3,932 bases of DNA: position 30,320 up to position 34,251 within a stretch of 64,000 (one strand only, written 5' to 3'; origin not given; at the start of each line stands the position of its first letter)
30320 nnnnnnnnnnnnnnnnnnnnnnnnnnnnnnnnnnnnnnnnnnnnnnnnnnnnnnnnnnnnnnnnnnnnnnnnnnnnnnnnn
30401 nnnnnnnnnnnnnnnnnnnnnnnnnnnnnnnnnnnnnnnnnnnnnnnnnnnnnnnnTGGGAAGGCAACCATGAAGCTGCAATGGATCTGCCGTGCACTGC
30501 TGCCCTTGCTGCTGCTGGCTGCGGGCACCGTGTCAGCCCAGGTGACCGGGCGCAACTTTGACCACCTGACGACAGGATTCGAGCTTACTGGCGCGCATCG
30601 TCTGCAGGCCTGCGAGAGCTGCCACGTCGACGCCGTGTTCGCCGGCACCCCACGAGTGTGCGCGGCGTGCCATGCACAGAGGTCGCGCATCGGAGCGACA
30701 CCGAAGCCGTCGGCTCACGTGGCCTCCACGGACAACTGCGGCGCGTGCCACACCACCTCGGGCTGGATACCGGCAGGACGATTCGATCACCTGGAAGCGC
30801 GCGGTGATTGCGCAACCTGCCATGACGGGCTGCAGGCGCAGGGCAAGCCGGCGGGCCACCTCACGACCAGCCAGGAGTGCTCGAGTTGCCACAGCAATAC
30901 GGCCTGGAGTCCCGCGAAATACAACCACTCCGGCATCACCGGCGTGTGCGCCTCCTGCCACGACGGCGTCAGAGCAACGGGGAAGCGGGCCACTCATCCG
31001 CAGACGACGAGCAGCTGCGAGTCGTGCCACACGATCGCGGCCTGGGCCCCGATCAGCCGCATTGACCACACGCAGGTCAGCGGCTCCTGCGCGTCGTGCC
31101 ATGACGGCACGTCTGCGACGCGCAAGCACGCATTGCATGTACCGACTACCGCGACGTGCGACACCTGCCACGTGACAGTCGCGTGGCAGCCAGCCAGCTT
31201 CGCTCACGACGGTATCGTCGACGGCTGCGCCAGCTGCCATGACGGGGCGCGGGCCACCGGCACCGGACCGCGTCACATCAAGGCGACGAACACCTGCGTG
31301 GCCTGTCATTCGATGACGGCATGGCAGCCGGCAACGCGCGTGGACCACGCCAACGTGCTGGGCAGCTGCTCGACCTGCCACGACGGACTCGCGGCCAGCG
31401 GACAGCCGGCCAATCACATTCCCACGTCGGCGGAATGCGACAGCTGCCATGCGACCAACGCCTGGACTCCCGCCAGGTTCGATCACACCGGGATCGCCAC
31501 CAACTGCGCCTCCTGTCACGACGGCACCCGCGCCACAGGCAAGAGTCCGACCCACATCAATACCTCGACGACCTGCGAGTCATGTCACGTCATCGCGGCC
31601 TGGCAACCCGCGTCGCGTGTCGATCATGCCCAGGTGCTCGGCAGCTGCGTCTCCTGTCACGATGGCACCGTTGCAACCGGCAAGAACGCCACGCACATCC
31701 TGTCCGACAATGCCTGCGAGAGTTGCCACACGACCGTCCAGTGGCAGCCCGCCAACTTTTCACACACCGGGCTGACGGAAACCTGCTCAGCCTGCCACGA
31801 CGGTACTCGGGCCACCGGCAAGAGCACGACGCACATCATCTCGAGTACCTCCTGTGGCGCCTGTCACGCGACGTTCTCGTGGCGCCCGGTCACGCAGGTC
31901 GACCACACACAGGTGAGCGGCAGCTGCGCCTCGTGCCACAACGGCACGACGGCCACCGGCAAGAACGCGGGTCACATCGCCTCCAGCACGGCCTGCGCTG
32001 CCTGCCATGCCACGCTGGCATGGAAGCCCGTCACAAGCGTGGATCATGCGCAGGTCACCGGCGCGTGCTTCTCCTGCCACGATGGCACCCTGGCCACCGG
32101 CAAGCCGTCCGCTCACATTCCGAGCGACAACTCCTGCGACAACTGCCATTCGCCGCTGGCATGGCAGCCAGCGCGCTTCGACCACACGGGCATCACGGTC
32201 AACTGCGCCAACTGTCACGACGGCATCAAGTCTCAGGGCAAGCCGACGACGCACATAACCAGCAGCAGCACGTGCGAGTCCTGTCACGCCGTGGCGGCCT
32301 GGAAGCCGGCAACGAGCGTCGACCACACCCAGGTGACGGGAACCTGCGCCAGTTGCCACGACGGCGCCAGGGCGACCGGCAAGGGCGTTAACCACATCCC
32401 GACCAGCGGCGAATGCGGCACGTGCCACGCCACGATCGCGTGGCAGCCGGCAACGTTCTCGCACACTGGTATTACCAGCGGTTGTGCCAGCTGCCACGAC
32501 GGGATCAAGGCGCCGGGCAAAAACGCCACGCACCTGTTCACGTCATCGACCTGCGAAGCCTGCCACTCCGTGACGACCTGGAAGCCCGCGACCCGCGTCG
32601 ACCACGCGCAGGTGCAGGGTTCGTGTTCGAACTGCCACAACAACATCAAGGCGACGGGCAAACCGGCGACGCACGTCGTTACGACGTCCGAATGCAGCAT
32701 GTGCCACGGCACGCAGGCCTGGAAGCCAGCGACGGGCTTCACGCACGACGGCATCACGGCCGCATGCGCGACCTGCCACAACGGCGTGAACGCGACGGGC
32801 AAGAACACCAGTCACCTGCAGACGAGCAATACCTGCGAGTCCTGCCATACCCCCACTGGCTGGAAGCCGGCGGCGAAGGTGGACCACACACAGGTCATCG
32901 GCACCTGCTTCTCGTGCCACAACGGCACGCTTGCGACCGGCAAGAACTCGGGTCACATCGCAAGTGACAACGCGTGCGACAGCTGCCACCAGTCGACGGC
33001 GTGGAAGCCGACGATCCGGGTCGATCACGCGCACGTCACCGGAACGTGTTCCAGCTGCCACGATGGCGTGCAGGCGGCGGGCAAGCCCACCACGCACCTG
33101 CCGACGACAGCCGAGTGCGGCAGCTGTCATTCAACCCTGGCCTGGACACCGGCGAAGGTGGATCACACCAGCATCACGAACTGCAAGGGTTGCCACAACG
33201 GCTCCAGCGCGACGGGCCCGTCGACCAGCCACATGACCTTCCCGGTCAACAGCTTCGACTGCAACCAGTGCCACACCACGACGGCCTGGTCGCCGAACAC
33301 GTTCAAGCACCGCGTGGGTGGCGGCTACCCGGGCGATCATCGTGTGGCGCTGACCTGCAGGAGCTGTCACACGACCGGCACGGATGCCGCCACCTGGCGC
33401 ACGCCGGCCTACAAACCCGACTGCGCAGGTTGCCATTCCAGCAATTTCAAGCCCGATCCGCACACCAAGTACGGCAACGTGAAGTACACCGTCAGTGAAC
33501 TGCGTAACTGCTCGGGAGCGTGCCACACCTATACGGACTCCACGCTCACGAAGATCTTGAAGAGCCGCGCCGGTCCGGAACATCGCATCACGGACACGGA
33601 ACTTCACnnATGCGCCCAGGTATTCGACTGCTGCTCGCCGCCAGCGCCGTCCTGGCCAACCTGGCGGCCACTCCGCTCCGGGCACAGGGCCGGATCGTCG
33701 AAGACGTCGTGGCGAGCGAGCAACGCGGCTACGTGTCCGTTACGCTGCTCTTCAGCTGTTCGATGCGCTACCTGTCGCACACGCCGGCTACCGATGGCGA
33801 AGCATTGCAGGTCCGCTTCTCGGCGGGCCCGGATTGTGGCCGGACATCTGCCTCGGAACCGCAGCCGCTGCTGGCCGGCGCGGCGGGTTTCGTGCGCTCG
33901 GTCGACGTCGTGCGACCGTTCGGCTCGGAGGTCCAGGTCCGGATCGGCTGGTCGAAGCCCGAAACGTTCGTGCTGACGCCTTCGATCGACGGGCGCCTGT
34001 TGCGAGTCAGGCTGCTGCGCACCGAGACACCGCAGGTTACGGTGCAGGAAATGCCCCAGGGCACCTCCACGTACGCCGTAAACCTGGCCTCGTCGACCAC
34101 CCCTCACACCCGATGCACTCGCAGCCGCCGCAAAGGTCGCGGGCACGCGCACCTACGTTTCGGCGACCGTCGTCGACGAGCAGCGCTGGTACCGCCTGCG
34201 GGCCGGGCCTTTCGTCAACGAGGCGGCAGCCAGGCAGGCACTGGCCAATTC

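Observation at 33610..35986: SPOR-domain / TPR / beta-barrel fusion protein, readable only across a frameshift at a C4 run (34100-34103)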

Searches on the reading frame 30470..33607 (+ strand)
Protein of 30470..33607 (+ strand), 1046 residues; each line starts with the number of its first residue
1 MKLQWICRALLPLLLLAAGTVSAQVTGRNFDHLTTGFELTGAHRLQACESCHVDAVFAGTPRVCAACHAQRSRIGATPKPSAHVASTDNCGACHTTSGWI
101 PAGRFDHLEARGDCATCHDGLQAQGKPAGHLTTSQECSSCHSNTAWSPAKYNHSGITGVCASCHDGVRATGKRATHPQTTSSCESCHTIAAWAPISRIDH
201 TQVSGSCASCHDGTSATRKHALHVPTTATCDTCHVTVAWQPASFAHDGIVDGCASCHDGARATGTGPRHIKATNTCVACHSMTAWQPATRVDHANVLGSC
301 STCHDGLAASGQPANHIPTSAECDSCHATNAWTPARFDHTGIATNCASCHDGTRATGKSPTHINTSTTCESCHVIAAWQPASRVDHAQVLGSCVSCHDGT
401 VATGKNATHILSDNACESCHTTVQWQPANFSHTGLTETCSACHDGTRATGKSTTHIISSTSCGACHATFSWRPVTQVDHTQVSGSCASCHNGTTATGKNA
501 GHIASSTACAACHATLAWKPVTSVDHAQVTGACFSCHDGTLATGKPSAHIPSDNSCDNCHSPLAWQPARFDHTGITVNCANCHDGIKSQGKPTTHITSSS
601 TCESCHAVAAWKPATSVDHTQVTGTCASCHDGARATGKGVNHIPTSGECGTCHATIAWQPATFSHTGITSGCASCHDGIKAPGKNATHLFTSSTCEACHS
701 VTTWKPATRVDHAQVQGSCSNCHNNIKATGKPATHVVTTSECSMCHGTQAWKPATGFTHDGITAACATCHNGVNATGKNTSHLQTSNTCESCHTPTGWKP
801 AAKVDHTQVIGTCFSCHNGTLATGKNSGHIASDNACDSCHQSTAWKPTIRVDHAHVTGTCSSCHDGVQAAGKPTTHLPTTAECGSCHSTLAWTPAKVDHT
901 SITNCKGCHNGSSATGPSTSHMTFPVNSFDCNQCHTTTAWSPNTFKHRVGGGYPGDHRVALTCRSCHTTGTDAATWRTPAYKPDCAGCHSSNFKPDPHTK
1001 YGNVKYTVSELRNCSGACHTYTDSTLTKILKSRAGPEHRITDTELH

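Call 6: search_protein_families(library=pfam, proteins=[window:30470-33607:+], max_evalue=1)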
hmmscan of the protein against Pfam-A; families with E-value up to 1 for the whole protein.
window:30470-33607:+ (1046 aa): 8 families
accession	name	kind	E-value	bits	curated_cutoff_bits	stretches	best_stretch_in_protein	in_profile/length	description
PF14522.11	Cytochrome_C7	-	3.4e-50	168.2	24.8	27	779-841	5-67/67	Cytochrome c7 and related cytochrome c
PF14537.11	Cytochrom_c3_2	-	2.7e-37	127.5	25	13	362-405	2-41/79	Cytochrome c3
PF22113.1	Mtrc-MtrF_II-IV_dom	-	3.7e-30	105.2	30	10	409-540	2-130/176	Outer membrane cytochrome MtrC/MtrF-like, domains II/IV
PF09699.15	Paired_CXXCH_1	-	1.3e-22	79.6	20.6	14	787-819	7-38/41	Doubled CXXCH motif (Paired_CXXCH_1)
PF02085.21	Cytochrom_CIII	-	9.5e-18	64.9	22.9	7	426-513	19-101/101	Class III cytochrome C family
PF10217.14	DUF2039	-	1.5e-05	25.6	27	0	775-821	18-65/89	Uncharacterized conserved protein (DUF2039)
PF22383.1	AVR-Pik_HID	-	0.0036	17.7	27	1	807-837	14-44/61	AVR-Pik-like, HMA interaction domain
PF12000.14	Glyco_trans_4_3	-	0.074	13.2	25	0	403-447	121-164/168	Glycosyl transferase family 4 group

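Call 7: search_protein_families(library=ncbifam, proteins=[window:30470-33607:+], max_evalue=1)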
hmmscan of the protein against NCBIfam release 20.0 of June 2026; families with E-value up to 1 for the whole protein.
window:30470-33607:+ (1046 aa): 9 families
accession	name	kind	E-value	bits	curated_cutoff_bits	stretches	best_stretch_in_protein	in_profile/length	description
TIGR03508.1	decahem_SO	subfamily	1.9e-46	158.6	192.2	9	554-731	71-256/258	DmsE family decaheme c-type cytochrome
NF041028.1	decahem_GSU2203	exception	1.7e-26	93.2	325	7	177-306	98-231/317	GSU2203 family decaheme c-type cytochrome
TIGR03507.1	decahem_SO1788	subfamily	1.6e-18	66.5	209.3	9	859-923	245-316/672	OmcA/MtrC family decaheme c-type cytochrome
NF045713.1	CxxCH_16_HmcA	equivalog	2.3e-18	66.1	400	7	392-539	113-254/541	sulfate respiration complex hexadecaheme cytochrome HmcA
TIGR03153.1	cytochr_NrfH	equivalog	8.8e-15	55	134.2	5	388-424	100-137/138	cytochrome c nitrite reductase small subunit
TIGR04257.1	nanowire_3heme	domain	5.6e-09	36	40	1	427-467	12-59/75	c(7)-type cytochrome triheme domain-containing protein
NF045722.1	c3_cytochr_TmcA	equivalog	8.2e-08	32.2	114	4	247-305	49-111/125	acidic tetraheme cytochrome c3 TmcA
NF041762.1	diheme_GEGP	equivalog_domain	1.7e-06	27.5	300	6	247-286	23-61/359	GEGP motif-containing diheme protein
NF047727.1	4hemeCytCCctA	equivalog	0.00031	20.9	180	3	712-794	34-105/109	tetraheme c-type cytochrome CctA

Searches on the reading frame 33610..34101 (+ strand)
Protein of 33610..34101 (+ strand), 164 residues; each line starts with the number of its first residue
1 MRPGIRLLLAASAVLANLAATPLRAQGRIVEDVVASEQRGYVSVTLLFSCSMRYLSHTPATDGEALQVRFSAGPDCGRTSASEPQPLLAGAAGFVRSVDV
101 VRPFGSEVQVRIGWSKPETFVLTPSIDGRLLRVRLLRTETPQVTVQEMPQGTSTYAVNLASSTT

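Call 65: predict_structure(alignment_id=A4)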
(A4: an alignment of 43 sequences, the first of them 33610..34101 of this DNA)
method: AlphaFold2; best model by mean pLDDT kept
length: 164 residues; sequences in the alignment: 43
mean_pLDDT: 76.7   pTM: 0.64
mean pLDDT of the five models: 76.7, 75.8, 74.5, 74.4, 71.9
residues with pLDDT >= 90: 56; 70-90: 53; 50-70: 36; < 50: 19
segments of 3 or more residues with pLDDT < 50: 20-25, 153-164
pLDDT, mean of each block of 10 residues (from residue 1): 74 67 58 88 92 94 93 78 54 82 85 91 94 84 58 48 43
secondary structure, 60 per line:
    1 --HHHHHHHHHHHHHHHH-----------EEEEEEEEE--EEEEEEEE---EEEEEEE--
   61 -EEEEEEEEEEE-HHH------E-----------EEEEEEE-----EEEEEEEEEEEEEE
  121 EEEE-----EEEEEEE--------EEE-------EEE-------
elements in order: H3-18 E30-38 E41-48 E52-58 E62-72 E95-101 E107-124 E130-136 E145-147 E155-157

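Call 68: fold_search(model_id=the predicted structure, library=pdb)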
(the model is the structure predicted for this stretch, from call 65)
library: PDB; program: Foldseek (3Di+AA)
matches with E <= 10: 334; with E <= 0.001: 0
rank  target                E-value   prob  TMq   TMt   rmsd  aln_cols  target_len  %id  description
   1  4bin                  2.6e-03  1.00  0.37  0.20   5.8       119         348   17  Crystal structure of the E. coli N-acetylmuramoyl-L-alanine amidase AmiC (released 2013-08-21)
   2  4aqz_MODEL_1_A        4.7e-03  1.00  0.37  0.43   6.8       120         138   12  B2 domain of Neisseria meningitidis Pilus assembly protein PilQ (released 2012-10-17)
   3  4av2_A                1.6e-02  1.00  0.38  0.25   8.6       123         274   11  Single particle electron microscopy of PilQ dodecameric complexes from Neisseria meningitidis. (released 2012-10-17)
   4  3jc8_Qa               7.9e-02  0.98  0.40  0.19   8.2       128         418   12  Architectural model of the type IVa pilus machine in a piliated state (released 2016-03-16)
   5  1gme_A                1.0e-01  0.80  0.33  0.35  19.0       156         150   10  Crystal structure and assembly of an eukaryotic small heat shock protein (released 2001-11-29)
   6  4ylc_C                5.8e-01  0.51  0.33  0.44  13.0       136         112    7  Crystal Structure of Del-C4 mutant of hsp14.1 from Sulfolobus solfatataricus P2 (released 2015-11-04)
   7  4yl9_C                7.6e-01  0.10  0.18  0.22  11.6        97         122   13  Crystal Structure of wild-type of hsp14.1 from Sulfolobus solfatataricus P2 (released 2015-11-04)
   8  5v3o_C                9.4e-01  0.04  0.16  0.10  11.5       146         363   13  Cereblon in complex with DDB1 and CC-220 (released 2017-05-03)
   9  5gxx_A                9.4e-01  0.04  0.15  0.06  19.2       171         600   11  Crystal structure of endoglucanase CelQ from Clostridium thermocellum complexed with Tris (released 2017-09-27)
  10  1i8d_B                1.0e+00  0.18  0.24  0.20  13.0       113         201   11  CRYSTAL STRUCTURE OF RIBOFLAVIN SYNTHASE (released 2001-09-19)
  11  9gao_A                1.0e+00  0.07  0.18  0.14  13.1       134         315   14  Crystal structure of CRBNmidi in complex with 2-(4-(2,6-dioxopiperidin-3-yl)phenoxy)-N-methylacetamide (released 2024-10-02)
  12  9hpj_B                1.2e+00  0.06  0.18  0.10  12.3       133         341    9  Cryo-EM structure of DDB1dB-CRBN-MRT-0031619, conformation 2 (released 2025-12-03)
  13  9oul_C                1.3e+00  0.03  0.14  0.09  11.9       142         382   12  DDB1-CRBN with Ikaros(ZF2), SB-405483, and DEG-47: composite map and model submission (released 2025-11-19)
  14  3ws6_A                1.4e+00  0.03  0.13  0.09  17.9       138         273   16  Crystal Structure of H-2D in complex with a mimotopic peptide (released 2014-03-26)
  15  9sai_B                1.4e+00  0.06  0.17  0.09  12.4       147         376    9  Ternary PROTAC-mediated complex consisting of Cereblon, DDB1 and BRD4-BD1, non-covalently linked by JQ1-AcN (released 2025-10-29)
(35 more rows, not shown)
